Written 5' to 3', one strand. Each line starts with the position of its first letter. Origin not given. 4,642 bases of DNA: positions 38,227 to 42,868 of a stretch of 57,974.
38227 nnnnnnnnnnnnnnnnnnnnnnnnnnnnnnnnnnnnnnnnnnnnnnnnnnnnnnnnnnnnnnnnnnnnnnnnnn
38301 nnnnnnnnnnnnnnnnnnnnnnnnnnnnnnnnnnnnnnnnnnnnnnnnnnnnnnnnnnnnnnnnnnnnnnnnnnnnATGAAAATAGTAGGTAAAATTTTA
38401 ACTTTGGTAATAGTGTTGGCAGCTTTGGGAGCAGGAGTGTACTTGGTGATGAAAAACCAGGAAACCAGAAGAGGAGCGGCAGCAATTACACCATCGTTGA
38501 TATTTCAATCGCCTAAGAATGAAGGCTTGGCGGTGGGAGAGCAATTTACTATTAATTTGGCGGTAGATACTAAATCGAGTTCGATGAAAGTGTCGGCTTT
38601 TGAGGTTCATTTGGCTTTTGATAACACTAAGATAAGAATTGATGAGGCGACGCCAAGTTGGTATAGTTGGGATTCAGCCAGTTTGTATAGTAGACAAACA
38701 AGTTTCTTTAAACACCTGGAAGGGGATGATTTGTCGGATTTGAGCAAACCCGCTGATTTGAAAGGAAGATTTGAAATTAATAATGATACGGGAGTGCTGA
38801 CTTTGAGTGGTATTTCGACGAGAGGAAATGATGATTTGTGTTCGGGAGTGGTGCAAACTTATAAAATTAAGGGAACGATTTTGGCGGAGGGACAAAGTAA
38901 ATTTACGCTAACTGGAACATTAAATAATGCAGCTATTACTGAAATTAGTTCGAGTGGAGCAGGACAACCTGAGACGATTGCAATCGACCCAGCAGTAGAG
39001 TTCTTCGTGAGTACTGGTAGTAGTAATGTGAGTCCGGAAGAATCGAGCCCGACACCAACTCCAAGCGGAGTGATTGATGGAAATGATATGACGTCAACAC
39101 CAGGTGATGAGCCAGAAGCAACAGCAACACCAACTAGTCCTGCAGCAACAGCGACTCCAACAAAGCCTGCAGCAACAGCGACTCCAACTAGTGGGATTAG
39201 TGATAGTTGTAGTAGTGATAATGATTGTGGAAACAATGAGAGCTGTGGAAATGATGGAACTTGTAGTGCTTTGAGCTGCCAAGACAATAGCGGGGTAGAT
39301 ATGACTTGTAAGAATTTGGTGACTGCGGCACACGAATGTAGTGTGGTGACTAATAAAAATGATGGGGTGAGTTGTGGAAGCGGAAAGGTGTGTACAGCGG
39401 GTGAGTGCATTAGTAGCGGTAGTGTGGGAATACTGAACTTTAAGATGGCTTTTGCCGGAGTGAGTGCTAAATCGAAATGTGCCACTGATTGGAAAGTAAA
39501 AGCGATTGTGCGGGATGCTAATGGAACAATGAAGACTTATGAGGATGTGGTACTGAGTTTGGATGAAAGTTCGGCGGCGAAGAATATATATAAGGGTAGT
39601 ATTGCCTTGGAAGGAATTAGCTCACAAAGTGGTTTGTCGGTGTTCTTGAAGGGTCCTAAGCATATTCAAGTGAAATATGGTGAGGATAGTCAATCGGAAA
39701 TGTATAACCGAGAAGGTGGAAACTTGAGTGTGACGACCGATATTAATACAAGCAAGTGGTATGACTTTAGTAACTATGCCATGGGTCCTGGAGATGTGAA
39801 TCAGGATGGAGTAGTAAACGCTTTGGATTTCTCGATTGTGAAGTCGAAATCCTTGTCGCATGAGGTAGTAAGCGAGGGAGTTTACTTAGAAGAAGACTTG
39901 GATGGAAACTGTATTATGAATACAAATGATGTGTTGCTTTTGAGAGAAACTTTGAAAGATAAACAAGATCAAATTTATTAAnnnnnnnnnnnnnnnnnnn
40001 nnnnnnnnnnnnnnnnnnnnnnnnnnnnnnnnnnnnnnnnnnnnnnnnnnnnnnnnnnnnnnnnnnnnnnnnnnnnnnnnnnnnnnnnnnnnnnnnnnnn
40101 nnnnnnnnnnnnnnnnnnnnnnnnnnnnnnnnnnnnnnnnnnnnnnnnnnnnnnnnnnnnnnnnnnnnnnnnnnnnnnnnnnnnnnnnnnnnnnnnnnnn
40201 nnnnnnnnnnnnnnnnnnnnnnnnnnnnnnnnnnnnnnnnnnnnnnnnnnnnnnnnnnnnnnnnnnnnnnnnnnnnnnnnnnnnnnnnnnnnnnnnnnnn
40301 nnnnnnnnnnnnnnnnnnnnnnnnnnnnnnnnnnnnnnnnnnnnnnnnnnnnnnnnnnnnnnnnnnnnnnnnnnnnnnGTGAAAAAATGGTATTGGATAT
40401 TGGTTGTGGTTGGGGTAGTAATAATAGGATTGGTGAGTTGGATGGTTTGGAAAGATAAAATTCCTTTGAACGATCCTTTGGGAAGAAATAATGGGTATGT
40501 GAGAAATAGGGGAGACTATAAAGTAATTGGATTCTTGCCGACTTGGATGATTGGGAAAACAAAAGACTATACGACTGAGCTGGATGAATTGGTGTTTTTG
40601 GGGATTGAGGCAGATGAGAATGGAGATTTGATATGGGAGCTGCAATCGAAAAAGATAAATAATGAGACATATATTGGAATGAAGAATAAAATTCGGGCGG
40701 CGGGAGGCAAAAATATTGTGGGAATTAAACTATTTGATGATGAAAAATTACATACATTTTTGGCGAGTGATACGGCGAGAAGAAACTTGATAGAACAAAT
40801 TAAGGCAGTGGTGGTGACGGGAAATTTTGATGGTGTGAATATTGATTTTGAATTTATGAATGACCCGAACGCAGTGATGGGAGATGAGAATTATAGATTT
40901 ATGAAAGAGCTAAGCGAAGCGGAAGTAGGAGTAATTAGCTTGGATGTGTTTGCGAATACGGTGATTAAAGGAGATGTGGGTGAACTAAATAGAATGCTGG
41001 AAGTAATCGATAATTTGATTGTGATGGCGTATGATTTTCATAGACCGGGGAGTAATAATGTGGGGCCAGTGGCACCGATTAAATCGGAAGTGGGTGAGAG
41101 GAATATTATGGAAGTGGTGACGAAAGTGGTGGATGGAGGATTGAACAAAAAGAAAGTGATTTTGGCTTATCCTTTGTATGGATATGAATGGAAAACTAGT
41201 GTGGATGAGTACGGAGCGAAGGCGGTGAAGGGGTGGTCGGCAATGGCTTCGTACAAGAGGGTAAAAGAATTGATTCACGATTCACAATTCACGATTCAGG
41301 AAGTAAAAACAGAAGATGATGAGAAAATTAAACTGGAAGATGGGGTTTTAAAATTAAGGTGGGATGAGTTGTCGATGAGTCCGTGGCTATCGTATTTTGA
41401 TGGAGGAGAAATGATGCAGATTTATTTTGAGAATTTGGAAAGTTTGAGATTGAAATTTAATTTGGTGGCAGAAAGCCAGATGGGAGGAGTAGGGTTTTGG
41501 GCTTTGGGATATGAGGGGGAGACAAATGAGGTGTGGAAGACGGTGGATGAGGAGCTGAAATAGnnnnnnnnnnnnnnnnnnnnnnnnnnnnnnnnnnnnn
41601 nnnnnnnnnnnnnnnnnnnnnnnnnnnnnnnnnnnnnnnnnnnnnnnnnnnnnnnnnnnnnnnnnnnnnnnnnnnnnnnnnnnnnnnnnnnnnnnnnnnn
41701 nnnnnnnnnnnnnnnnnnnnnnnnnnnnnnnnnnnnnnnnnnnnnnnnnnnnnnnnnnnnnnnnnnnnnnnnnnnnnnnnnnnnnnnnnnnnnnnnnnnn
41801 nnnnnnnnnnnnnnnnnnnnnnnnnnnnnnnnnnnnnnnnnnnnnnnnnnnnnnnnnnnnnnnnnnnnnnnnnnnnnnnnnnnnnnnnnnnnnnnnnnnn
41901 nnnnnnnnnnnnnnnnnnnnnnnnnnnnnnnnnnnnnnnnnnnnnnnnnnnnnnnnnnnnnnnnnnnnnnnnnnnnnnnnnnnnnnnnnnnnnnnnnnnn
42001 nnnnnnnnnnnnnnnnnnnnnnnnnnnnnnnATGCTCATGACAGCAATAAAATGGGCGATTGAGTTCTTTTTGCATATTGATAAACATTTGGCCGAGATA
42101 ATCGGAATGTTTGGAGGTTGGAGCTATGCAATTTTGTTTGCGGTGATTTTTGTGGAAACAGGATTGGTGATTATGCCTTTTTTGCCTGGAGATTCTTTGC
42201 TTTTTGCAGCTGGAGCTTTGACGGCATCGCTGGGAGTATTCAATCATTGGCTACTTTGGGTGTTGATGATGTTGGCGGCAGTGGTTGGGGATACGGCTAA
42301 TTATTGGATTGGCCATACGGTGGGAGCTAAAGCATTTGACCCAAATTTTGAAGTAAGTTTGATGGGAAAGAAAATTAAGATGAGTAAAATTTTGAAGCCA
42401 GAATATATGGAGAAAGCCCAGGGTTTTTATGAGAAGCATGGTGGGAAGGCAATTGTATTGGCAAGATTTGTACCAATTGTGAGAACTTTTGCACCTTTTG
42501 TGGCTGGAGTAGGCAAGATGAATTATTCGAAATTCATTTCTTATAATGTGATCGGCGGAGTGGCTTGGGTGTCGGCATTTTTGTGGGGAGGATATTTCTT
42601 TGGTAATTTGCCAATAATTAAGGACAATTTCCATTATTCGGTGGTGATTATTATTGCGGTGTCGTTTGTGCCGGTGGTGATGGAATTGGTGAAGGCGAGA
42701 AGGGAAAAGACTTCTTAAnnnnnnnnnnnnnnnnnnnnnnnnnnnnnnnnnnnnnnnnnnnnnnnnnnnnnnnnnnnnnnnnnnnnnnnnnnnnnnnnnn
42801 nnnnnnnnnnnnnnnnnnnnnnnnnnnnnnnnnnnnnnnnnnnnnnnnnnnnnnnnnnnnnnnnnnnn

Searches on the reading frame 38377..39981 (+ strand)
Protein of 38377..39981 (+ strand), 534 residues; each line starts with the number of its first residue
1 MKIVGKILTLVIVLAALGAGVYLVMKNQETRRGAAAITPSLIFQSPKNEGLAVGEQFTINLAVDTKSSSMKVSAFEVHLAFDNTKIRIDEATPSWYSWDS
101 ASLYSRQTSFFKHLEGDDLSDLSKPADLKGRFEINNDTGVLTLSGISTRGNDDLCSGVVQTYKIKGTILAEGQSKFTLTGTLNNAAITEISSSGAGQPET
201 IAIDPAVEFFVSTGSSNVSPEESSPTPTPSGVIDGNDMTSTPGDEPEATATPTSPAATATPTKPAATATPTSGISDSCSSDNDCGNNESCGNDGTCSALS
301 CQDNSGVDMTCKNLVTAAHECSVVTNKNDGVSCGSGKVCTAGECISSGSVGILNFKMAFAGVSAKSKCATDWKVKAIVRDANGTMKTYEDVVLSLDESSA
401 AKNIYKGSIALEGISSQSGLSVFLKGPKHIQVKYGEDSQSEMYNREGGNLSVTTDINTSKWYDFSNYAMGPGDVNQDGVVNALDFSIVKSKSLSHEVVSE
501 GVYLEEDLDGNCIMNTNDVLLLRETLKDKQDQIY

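Call 9: search_protein_families(library=pfam, proteins=[window:38377-39981:+], max_evalue=0.001)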
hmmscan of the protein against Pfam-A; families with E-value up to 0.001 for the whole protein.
window:38377-39981:+ (534 aa): 1 family
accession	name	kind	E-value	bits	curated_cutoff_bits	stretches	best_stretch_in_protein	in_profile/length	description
PF00404.24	Dockerin_1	-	1.4e-06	28.8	22.9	1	471-526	1-56/57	Dockerin type I domain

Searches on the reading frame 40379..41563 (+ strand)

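Call 9: search_protein_families(library=pfam, proteins=[window:40379-41563:+], max_evalue=0.001)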
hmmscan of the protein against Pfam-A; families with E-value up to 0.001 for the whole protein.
window:40379-41563:+ (394 aa): 1 family
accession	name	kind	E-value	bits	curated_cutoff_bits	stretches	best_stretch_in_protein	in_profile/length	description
PF00704.34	Glyco_hydro_18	-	5.8e-28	98.9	29.6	1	122-378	78-316/317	Glycosyl hydrolases family 18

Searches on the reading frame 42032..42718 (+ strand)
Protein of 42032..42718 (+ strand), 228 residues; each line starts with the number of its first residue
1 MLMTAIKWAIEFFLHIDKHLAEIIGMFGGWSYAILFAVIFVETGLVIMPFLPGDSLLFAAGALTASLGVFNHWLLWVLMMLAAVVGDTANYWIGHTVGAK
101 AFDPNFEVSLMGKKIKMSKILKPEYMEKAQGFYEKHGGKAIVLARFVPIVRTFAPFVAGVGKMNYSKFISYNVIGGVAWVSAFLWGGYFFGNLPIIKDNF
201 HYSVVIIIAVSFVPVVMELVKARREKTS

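Call 9: search_protein_families(library=pfam, proteins=[window:42032-42718:+], max_evalue=0.001)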
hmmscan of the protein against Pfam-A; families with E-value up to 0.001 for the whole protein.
window:42032-42718:+ (228 aa): 1 family
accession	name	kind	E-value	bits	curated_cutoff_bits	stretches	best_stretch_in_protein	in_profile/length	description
PF09335.16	VTT_dom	-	1.8e-20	74.1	33.9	1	51-188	1-122/123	VTT domain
